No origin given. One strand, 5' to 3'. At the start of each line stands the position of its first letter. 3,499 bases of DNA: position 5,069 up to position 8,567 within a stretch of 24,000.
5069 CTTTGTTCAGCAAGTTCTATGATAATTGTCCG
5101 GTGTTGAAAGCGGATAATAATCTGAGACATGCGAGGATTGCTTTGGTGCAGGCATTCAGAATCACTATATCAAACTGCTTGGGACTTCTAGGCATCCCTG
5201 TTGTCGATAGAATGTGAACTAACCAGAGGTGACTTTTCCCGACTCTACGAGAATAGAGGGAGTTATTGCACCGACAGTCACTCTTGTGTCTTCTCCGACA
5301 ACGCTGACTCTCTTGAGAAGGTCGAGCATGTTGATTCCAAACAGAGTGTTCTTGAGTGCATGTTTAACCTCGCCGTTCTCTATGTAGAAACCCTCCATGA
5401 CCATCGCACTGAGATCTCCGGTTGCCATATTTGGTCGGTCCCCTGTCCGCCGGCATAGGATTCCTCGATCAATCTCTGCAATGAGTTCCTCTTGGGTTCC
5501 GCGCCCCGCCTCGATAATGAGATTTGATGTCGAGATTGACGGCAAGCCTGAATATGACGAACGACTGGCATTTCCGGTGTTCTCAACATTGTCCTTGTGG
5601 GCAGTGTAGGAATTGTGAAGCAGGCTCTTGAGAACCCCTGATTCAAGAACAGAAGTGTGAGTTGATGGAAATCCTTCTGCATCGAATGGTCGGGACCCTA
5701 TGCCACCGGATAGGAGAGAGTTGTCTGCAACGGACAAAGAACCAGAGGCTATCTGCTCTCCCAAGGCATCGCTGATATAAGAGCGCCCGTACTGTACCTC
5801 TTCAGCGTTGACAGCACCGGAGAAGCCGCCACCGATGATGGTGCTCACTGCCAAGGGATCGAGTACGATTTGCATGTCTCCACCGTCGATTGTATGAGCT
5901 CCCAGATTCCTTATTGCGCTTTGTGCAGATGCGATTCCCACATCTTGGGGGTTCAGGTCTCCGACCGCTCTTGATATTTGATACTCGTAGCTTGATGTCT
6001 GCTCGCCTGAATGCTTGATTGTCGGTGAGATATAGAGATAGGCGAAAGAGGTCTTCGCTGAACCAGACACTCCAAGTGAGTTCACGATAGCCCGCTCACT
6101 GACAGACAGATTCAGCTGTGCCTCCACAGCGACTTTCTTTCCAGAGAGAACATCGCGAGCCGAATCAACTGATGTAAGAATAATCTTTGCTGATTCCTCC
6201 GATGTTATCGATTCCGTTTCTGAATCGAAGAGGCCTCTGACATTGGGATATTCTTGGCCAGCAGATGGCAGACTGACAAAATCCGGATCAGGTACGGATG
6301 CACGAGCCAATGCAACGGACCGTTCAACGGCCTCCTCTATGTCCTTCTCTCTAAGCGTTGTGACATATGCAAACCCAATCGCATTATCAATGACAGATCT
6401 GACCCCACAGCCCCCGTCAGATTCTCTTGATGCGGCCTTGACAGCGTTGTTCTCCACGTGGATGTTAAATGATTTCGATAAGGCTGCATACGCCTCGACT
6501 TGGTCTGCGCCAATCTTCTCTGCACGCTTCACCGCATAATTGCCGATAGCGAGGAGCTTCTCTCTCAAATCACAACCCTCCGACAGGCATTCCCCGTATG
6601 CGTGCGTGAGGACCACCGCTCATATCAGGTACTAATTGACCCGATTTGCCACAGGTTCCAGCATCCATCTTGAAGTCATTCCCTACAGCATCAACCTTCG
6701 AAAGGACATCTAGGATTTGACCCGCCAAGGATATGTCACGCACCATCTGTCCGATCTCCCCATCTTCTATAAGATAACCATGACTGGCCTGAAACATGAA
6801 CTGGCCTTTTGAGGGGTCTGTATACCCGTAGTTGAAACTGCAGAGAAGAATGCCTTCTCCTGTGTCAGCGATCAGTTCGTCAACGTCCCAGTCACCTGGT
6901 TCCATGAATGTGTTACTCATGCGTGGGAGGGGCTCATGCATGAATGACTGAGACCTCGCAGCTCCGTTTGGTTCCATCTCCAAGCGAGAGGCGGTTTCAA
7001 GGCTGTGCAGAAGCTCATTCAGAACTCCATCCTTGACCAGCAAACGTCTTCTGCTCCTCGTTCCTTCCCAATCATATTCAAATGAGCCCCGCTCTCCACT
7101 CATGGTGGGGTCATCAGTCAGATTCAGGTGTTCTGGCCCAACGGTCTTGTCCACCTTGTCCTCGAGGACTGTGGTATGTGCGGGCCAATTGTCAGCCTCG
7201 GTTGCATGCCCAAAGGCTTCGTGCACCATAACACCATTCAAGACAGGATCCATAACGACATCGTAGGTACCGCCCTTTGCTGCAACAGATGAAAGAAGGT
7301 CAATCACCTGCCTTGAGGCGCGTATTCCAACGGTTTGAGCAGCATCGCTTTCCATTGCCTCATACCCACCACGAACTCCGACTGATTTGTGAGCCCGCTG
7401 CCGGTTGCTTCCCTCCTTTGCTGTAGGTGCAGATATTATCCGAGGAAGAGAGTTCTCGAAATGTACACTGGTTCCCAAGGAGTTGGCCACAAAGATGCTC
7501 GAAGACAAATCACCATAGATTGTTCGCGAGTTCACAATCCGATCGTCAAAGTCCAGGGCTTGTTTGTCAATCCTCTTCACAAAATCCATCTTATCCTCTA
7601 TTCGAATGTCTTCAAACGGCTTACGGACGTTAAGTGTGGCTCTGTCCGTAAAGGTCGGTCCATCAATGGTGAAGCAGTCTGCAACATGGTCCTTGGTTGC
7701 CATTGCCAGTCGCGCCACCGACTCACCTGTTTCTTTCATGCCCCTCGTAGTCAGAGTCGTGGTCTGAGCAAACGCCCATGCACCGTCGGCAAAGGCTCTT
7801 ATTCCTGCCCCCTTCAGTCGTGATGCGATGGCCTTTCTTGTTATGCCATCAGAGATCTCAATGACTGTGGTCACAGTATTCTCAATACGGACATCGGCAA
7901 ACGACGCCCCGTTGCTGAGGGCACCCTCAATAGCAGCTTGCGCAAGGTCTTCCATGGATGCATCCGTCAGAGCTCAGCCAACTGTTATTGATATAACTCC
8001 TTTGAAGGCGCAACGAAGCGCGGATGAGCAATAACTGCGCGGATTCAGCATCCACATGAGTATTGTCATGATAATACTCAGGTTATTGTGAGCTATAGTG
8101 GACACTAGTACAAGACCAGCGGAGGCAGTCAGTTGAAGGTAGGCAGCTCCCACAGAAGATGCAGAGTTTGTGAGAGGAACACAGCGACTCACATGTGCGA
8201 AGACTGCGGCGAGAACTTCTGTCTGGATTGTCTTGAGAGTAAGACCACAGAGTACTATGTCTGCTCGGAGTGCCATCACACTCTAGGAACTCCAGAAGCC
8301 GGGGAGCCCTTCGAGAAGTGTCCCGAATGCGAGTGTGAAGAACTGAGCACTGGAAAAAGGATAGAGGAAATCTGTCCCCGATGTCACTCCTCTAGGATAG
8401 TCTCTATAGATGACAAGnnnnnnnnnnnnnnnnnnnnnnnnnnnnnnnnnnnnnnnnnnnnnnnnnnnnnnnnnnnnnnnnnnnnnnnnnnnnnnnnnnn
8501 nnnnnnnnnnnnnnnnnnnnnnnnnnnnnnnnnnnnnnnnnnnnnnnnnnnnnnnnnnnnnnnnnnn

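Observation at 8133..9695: Unassigned 520-aa ESCRT-neighbour: candidate stand-alone GLUE/adaptor module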

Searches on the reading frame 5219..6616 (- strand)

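Call 4: search_protein_families(library=pfam, proteins=[window:5219-6616:-], max_evalue=0.01)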
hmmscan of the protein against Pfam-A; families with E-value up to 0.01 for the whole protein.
window:5219-6616:- (465 aa): 3 families
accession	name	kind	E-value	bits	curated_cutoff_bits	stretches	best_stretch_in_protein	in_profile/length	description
PF19289.4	PmbA_TldD_3rd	-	4.3e-63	212.8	22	1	246-463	2-219/220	PmbA/TldA metallopeptidase C-terminal domain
PF01523.21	PmbA_TldD_1st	-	3.4e-12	46.8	20.9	1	40-104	1-65/65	PmbA/TldA metallopeptidase domain 1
PF19290.4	PmbA_TldD_2nd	-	9e-07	29.8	20.9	1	141-238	10-109/109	PmbA/TldA metallopeptidase central domain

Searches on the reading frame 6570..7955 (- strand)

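Call 4: search_protein_families(library=pfam, proteins=[window:6570-7955:-], max_evalue=0.01)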
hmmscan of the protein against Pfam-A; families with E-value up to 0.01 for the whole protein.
window:6570-7955:- (461 aa): 3 families
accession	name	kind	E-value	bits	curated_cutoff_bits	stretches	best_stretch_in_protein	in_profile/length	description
PF19289.4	PmbA_TldD_3rd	-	4.9e-65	219.2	22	1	229-460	2-220/220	PmbA/TldA metallopeptidase C-terminal domain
PF19290.4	PmbA_TldD_2nd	-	4.5e-14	53.3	20.9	1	112-221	1-109/109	PmbA/TldA metallopeptidase central domain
PF01523.21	PmbA_TldD_1st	-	9.5e-09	35.7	20.9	1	20-82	1-63/65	PmbA/TldA metallopeptidase domain 1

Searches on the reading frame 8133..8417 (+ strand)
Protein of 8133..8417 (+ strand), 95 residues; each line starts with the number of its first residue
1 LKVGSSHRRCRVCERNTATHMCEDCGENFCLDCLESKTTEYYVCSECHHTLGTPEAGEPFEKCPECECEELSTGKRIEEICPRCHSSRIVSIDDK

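Call 28: search_protein_families(library=pfam, proteins=[window:8133-8417:+], max_evalue=10)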
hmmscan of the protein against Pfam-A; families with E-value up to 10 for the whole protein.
window:8133-8417:+ (95 aa): 7 families
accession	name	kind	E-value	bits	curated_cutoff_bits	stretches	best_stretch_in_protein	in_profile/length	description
PF00643.29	zf-B_box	-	0.0063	17.1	24.1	1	7-35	3-31/42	B-box zinc finger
PF22586.1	ANCHR-like_BBOX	-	0.031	14.8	27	1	10-39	2-30/39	ANCHR-like B-box zinc-binding domain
PF12773.13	DZR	-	0.08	13.6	27.3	1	30-84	1-44/45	Double zinc ribbon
PF18439.7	zf_UBZ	-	0.21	11.7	25.6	1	40-57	1-18/32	Ubiquitin-Binding Zinc Finger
PF05495.17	zf-CHY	-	2.1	9.2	31.3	1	38-86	15-63/68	CHY zinc finger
PF15227.12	zf-C3HC4_4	-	2.7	8.6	30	1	10-47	1-42/42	zinc finger of C3HC4-type, RING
PF12760.12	Zn_ribbon_IS1595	-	9.5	6.7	25.4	2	80-93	20-33/46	Transposase zinc-ribbon domain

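Call 72: search_protein_families(library=pfam, alignment_id=A7, max_evalue=1)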
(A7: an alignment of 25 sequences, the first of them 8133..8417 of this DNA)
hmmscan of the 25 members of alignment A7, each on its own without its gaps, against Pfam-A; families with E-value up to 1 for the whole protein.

A. member 1, window:8133-8417:+ (95 aa): 4 families
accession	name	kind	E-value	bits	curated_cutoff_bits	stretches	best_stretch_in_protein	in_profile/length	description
PF00643.29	zf-B_box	-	0.0063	17.1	24.1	1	7-35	3-31/42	B-box zinc finger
PF22586.1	ANCHR-like_BBOX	-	0.031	14.8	27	1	10-39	2-30/39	ANCHR-like B-box zinc-binding domain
PF12773.13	DZR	-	0.08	13.6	27.3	0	30-84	1-44/45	Double zinc ribbon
PF18439.7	zf_UBZ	-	0.21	11.7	25.6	1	40-57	1-18/32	Ubiquitin-Binding Zinc Finger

B. families by the number of members that match (of 25 scanned): 113 families (the first 25 are shown)
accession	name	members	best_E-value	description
PF00643.29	zf-B_box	23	1.2e-06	B-box zinc finger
PF12773.13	DZR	22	6.1e-05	Double zinc ribbon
PF09723.15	Zn_ribbon_8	18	5.8e-07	Zinc ribbon domain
PF22586.1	ANCHR-like_BBOX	18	3.7e-05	ANCHR-like B-box zinc-binding domain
PF01363.27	FYVE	12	0.0006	FYVE zinc finger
PF13639.12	zf-RING_2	11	0.00012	Ring finger domain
PF13920.12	zf-C3HC4_3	11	0.00043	Zinc finger, C3HC4 type (RING finger)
PF18912.6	DZR_2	11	0.00094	Double zinc ribbon domain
PF07191.17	Zn_ribbon_6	9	0.00037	Double zinc ribbon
PF08271.17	Zn_Ribbon_TF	9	0.00067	TFIIB zinc-binding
PF08792.16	A2L_zn_ribbon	8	2.4e-06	A2L zinc ribbon domain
PF07295.17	DUF1451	7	0.0084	Zinc-ribbon containing domain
PF14319.11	Zn_Tnp_IS91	7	0.012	Transposase zinc-binding domain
PF01155.25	HypA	6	0.0021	Hydrogenase/urease nickel incorporation, metallochaperone, hypA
PF13240.11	Zn_Ribbon_1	6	0.0038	zinc-ribbon domain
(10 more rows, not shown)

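Call 73: search_solved_structures(query=A7, max_evalue=1, show_alignments=2)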
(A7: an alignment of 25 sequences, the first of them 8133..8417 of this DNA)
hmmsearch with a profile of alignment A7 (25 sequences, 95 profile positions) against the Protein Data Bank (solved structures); distinct sequences matched with E-value up to 1: 203 (the best 60 are shown).
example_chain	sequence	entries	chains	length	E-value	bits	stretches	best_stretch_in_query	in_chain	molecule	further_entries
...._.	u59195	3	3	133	2.1e-07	34.1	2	7-53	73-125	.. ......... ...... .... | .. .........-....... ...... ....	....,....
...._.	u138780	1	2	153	2.7e-05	27.3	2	8-40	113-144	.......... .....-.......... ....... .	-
6wi7_A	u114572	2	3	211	8.5e-05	25.7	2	6-53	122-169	E3 ubiquitin-protein ligase RING2, Polycomb complex protein BMI-1 chimera | E3 ubiquitin-protein ligase RING2,Polycomb complex protein BMI-1 chimera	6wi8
6o5k_A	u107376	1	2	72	0.00037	23.6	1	4-40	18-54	Transcription intermediary factor 1-beta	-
4s3o_C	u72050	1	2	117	0.00055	23.1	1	7-54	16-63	Polycomb group RING finger protein 5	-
5olm_A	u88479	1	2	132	0.0007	22.8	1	4-51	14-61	E3 ubiquitin-protein ligase TRIM21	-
2xeu_A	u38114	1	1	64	0.00096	22.3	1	7-54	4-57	RING FINGER PROTEIN 4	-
3ng2_A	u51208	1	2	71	0.0012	22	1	7-54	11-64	RING finger protein 4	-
4ppe_A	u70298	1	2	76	0.0015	21.7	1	7-54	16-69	E3 ubiquitin-protein ligase RNF4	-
2ma6_A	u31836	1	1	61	0.0021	21.3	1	3-53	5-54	E3 ubiquitin-protein ligase RNF123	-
2ea6_A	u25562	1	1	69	0.0021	21.2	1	7-51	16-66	RING finger protein 4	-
9lul_H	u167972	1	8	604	0.0021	21.2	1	4-50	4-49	E3 ubiquitin-protein ligase COP1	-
5x6t_A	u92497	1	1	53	0.0024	21.1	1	6-51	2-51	Synaptotagmin-like protein 4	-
9ltr_A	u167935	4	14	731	0.0028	20.8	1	4-50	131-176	E3 ubiquitin-protein ligase COP1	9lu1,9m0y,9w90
2djb_A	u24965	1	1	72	0.0029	20.8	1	8-53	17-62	Polycomb group RING finger protein 6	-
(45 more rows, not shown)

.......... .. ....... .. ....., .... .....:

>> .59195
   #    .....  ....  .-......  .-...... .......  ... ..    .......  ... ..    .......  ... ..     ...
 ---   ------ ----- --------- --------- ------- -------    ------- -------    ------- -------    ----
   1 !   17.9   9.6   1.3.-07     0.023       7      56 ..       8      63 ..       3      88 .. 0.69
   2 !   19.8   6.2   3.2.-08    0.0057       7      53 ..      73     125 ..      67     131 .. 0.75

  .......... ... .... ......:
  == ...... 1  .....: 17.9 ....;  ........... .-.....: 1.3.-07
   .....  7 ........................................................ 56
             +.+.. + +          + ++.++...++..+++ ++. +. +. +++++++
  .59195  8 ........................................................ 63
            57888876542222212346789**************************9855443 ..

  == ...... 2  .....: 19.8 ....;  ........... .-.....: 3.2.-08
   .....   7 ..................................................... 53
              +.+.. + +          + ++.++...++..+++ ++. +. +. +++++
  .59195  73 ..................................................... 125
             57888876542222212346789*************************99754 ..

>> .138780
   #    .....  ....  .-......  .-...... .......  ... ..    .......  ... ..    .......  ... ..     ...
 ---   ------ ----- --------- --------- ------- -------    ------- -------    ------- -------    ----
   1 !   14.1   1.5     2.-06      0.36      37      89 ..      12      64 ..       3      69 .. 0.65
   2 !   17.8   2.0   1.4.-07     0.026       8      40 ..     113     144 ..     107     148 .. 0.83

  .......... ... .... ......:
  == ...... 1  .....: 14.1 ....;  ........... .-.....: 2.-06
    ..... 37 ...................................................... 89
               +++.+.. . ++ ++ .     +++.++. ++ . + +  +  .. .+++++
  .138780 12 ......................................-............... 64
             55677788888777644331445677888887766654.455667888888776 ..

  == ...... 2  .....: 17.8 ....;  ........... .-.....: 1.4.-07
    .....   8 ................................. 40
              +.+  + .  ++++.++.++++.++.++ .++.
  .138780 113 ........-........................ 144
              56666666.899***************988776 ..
